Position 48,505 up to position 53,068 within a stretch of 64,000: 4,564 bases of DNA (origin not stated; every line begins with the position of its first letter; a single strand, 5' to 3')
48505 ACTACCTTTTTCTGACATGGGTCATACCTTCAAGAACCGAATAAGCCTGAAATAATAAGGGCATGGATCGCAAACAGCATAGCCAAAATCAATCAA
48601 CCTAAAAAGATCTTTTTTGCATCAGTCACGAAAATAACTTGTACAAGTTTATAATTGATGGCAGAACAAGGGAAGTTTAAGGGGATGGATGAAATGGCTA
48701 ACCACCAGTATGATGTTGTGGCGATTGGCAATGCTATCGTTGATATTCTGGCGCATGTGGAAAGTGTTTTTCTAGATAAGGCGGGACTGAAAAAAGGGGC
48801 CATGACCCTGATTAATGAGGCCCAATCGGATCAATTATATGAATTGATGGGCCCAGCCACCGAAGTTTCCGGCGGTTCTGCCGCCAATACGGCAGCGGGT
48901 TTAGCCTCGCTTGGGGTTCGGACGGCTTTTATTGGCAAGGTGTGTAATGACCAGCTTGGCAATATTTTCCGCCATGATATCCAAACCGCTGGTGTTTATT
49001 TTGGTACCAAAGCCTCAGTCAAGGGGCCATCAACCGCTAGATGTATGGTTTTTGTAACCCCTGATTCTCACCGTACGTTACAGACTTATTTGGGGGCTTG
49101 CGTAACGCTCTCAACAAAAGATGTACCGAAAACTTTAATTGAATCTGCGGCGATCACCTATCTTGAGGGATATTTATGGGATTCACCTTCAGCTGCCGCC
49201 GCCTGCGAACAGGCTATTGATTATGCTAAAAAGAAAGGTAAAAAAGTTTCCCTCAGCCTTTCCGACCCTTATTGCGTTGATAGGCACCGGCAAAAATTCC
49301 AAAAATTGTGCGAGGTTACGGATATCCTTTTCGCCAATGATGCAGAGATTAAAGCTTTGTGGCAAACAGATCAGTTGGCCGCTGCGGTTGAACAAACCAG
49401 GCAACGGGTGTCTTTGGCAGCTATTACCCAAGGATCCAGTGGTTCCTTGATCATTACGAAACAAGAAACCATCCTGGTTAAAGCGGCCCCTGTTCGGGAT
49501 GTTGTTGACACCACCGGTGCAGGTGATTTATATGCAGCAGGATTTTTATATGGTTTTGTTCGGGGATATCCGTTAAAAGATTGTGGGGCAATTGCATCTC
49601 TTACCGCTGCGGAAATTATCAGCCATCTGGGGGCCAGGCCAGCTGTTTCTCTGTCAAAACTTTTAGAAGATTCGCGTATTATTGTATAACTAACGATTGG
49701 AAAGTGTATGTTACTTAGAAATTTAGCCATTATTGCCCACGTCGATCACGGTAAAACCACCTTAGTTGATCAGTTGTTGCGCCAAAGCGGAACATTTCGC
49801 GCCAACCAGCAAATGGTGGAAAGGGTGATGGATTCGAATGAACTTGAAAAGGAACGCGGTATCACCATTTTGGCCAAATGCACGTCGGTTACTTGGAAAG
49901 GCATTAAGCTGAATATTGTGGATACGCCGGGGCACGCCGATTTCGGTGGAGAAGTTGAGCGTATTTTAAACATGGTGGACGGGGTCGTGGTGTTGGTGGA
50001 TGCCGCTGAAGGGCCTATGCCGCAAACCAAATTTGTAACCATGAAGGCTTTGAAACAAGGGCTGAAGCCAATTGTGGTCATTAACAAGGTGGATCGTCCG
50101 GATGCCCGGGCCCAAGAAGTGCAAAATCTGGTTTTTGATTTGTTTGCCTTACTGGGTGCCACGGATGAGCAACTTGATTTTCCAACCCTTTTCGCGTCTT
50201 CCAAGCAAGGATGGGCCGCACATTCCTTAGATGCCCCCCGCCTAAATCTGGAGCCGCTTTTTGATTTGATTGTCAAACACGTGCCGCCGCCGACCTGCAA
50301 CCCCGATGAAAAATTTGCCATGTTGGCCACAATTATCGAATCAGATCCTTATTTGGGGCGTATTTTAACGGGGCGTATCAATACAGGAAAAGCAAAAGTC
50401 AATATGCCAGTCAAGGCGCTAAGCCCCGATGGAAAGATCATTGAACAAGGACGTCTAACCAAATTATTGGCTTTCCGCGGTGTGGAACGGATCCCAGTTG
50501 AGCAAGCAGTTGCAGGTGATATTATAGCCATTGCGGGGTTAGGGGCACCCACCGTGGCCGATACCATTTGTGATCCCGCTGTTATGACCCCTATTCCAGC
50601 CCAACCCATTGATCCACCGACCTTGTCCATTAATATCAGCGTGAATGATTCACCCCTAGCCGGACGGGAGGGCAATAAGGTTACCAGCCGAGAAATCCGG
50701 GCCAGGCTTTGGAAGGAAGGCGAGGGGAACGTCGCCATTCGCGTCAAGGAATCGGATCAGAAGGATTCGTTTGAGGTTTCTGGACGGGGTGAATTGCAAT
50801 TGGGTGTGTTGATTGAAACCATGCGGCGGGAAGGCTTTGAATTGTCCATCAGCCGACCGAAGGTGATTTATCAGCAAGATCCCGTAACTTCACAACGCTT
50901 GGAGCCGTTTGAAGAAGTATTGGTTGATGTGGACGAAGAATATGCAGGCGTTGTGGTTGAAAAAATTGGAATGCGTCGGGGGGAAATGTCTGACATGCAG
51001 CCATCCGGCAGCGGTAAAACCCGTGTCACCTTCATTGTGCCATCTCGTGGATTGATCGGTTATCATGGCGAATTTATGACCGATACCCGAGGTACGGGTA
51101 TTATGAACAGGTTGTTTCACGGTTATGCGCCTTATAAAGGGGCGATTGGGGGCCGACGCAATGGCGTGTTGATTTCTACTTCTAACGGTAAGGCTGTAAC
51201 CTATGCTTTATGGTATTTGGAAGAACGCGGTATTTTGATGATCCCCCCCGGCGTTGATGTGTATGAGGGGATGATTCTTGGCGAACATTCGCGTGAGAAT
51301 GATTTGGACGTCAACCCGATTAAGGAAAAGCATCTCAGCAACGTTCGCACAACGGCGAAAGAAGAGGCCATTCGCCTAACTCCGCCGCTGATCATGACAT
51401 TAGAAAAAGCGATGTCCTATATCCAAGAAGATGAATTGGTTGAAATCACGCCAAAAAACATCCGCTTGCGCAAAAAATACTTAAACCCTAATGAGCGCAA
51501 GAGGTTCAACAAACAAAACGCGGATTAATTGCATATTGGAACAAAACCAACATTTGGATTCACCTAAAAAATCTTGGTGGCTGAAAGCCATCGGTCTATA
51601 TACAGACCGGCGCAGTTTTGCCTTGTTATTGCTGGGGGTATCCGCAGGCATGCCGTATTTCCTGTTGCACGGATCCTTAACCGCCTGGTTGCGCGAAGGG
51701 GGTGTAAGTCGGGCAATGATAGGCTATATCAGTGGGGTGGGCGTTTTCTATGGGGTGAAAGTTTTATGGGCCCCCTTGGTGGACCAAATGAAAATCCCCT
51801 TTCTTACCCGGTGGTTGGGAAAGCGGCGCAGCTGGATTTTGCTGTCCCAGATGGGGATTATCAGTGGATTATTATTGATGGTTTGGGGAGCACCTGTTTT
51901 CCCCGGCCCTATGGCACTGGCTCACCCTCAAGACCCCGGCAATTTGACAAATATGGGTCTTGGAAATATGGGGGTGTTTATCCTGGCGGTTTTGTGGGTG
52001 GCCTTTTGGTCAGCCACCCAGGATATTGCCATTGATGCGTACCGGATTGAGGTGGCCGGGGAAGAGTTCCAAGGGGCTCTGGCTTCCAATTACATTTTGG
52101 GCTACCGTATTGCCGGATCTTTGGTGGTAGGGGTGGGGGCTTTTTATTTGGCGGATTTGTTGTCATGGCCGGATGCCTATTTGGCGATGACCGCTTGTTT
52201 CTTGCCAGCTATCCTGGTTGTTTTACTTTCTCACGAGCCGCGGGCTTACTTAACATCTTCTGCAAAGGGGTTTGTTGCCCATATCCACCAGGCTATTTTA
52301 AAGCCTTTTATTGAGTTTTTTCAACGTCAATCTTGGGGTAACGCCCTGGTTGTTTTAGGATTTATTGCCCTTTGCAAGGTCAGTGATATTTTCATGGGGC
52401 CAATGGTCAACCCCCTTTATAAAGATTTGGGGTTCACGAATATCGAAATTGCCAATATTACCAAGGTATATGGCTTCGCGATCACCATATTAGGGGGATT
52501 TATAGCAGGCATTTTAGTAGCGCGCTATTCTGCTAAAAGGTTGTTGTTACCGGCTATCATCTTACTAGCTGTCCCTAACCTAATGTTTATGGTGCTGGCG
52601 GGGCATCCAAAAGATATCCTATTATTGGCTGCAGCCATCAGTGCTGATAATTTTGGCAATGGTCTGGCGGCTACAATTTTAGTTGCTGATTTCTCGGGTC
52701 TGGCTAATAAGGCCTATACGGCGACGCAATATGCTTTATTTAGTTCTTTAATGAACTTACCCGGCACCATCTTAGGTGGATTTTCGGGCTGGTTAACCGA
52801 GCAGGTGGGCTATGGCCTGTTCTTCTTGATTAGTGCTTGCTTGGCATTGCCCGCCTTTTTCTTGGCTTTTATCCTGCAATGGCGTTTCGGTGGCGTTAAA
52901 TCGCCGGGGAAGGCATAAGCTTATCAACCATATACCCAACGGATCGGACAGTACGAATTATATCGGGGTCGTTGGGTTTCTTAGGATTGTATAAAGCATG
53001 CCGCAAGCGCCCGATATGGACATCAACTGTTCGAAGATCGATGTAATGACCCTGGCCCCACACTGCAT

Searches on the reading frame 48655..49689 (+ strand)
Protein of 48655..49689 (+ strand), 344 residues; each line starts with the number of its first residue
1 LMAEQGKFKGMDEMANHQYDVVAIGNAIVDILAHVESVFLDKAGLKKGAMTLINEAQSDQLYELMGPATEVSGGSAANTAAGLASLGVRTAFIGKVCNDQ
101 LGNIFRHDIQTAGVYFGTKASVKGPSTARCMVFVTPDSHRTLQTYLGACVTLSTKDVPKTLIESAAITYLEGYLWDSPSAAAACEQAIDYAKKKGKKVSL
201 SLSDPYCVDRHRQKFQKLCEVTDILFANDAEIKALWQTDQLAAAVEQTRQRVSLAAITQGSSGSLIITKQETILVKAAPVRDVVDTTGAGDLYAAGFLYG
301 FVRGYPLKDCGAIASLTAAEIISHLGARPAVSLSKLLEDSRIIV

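Call 22: search_protein_families(library=ncbifam, max_evalue=1e-10, proteins=[window:48655-49689:+])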
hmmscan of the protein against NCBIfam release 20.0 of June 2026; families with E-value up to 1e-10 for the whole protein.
window:48655-49689:+ (344 aa): 18 families
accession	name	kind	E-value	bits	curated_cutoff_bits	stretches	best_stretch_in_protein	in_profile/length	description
TIGR04382.1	myo_inos_iolC_N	equivalog_domain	8.4e-34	117.2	300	1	71-331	32-299/309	5-dehydro-2-deoxygluconokinase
NF053626.1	RibKinHalex1628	equivalog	1.1e-28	100.6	330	1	71-332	36-283/293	ATP-dependent ribose-1-phosphate kinase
TIGR02152.1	D_ribokin_bact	equivalog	1.2e-28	100.3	299.65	1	70-332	32-291/298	ribokinase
NF041134.1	R1P_kin_Thcocales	equivalog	5.8e-25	88.3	500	1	73-332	37-273/291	ADP-dependent ribose-1-phosphate kinase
NF006957.1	PRK09434.1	equivalog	3.2e-22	79.4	450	1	69-305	23-264/302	fructokinase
NF011655.0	PRK15074.1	subfamily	7.7e-21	74.3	367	1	16-267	31-293/434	inosine/guanosine kinase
NF008353.0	PRK11142.1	equivalog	4.2e-19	69.2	341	1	72-334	38-296/307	ribokinase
NF007321.0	PRK09813.1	equivalog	7.9e-18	64.9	247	1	70-327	21-260/261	fructoselysine 6-kinase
NF049991.1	TagKinase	equivalog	1e-17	63.9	420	1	63-328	34-302/321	tagatose kinase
TIGR02198.1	rfaE_dom_I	equivalog_domain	7.2e-16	58.2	345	0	184-335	162-309/315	D-glycero-beta-D-manno-heptose-7-phosphate kinase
NF047869.1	myo_kin_aldol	exception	9.6e-16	57.2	600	1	71-332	37-322/586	bifunctional 5-dehydro-2-deoxygluconokinase/5-dehydro-2-deoxyphosphogluconate aldolase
NF052444.1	DhDoxglucKinKdgK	equivalog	1.9e-14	53.8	400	1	209-327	176-295/303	2-dehydro-3-deoxygluconokinase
NF041164.1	NucKinThplmales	equivalog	3.8e-13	49.3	450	1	212-323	164-273/295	nucleoside kinase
TIGR03828.1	pfkB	equivalog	4.1e-13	49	292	1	182-326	144-286/305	1-phosphofructokinase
TIGR03168.1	1-PFK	subfamily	5.4e-13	48.5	216.4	1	71-324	33-284/305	hexose kinase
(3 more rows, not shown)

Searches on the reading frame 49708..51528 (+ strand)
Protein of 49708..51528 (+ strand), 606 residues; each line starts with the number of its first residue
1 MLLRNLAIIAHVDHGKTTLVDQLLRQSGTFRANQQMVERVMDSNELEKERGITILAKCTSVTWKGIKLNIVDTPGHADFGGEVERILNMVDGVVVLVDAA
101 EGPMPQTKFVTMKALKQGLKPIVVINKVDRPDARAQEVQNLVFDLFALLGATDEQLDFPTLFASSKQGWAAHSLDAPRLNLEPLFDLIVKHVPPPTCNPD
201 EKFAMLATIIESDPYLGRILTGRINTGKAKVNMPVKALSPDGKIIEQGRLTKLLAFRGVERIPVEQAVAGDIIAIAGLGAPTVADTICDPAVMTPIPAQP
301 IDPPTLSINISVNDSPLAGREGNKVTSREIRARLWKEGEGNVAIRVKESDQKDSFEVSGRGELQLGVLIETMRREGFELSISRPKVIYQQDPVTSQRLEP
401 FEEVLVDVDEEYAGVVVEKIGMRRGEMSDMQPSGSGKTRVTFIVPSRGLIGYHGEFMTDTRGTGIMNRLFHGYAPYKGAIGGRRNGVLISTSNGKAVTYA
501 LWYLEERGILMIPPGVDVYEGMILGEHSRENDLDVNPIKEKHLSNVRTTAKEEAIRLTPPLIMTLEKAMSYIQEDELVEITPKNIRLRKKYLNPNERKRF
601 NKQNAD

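Call 22: search_protein_families(library=ncbifam, max_evalue=1e-10, proteins=[window:49708-51528:+])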
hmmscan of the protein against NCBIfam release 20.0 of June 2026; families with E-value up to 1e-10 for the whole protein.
window:49708-51528:+ (606 aa): 28 families (the best 25 are shown)
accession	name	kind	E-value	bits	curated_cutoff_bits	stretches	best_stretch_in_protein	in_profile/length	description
TIGR01394.1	TypA_BipA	equivalog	2.2e-277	921.1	757.3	1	3-599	1-594/594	translational GTPase TypA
NF007583.0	PRK10218.1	equivalog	1.7e-210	700.1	1260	1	3-604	5-604/607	ribosome-dependent GTPase TypA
TIGR00484.1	EF-G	equivalog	1.2e-54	185.6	659.4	2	3-141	10-150/691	elongation factor G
TIGR00490.1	aEF-2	equivalog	1.9e-53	181.7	738.45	2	3-130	19-150/720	elongation factor EF-2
NF009381.0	PRK12740.1-5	subfamily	2.7e-52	178.1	583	2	3-139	9-147/692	elongation factor G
TIGR01393.1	lepA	equivalog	1.3e-47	162.5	533.9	1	3-242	3-229/595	translation elongation factor 4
NF012153.1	tet_protect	equivalog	5.8e-42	143.7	775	1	5-139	2-138/614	tetracycline resistance ribosomal protection protein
NF009377.1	PRK12740.1-1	equivalog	3.3e-38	131.6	890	1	3-142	13-154/700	elongation factor G-like protein EF-G2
NF009891.0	PRK13351.1-1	equivalog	2.2e-33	115.8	597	1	3-138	9-146/681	elongation factor G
NF000120.3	47473_otr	exception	2.2e-33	115.7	900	1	5-139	4-140/608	tetracycline resistance ribosomal protection protein Otr(A)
NF001964.0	PRK00741.1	equivalog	7.8e-32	110.4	473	1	4-135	13-150/529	peptide chain release factor 3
NF012154.0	tet_protect_Q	exception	9.2e-30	103.5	1425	1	3-133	3-135/638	tetracycline resistance ribosomal protection protein Tet(Q)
NF033148.1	tet_protect_M_W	exception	7.3e-29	100.6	1100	1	3-139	3-141/639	TetM/TetW/TetO/TetS family tetracycline resistance ribosomal protection protein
NF009892.0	PRK13351.1-3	equivalog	8.2e-26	90.6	640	1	2-151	2-155/623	elongation factor G-like protein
NF012155.1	tet_protect_M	exception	1.4e-25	89.6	1420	1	3-131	3-133/639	tetracycline resistance ribosomal protection protein Tet(M)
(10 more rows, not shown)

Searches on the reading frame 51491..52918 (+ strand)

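Call 22: search_protein_families(library=ncbifam, max_evalue=1e-10, proteins=[window:51491-52918:+])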
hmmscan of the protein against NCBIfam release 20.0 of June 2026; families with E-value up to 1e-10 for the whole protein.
window:51491-52918:+ (475 aa): 4 families
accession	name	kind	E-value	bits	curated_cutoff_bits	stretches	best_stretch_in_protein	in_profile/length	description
TIGR00901.2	2A0125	subfamily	1.5e-122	409.3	350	1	37-460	1-415/417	AmpG family muropeptide MFS transporter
NF008867.0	PRK11902.1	equivalog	2.8e-65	220.9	656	1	34-461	7-402/419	muropeptide transporter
NF008238.0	PRK11010.1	equivalog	2.9e-61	207.8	756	1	34-461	6-401/492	muropeptide MFS transporter AmpG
TIGR02718.1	sider_RhtX_FptX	subfamily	4.5e-18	65.4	356.15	1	44-460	5-388/390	RhtX/FptX family siderophore transporter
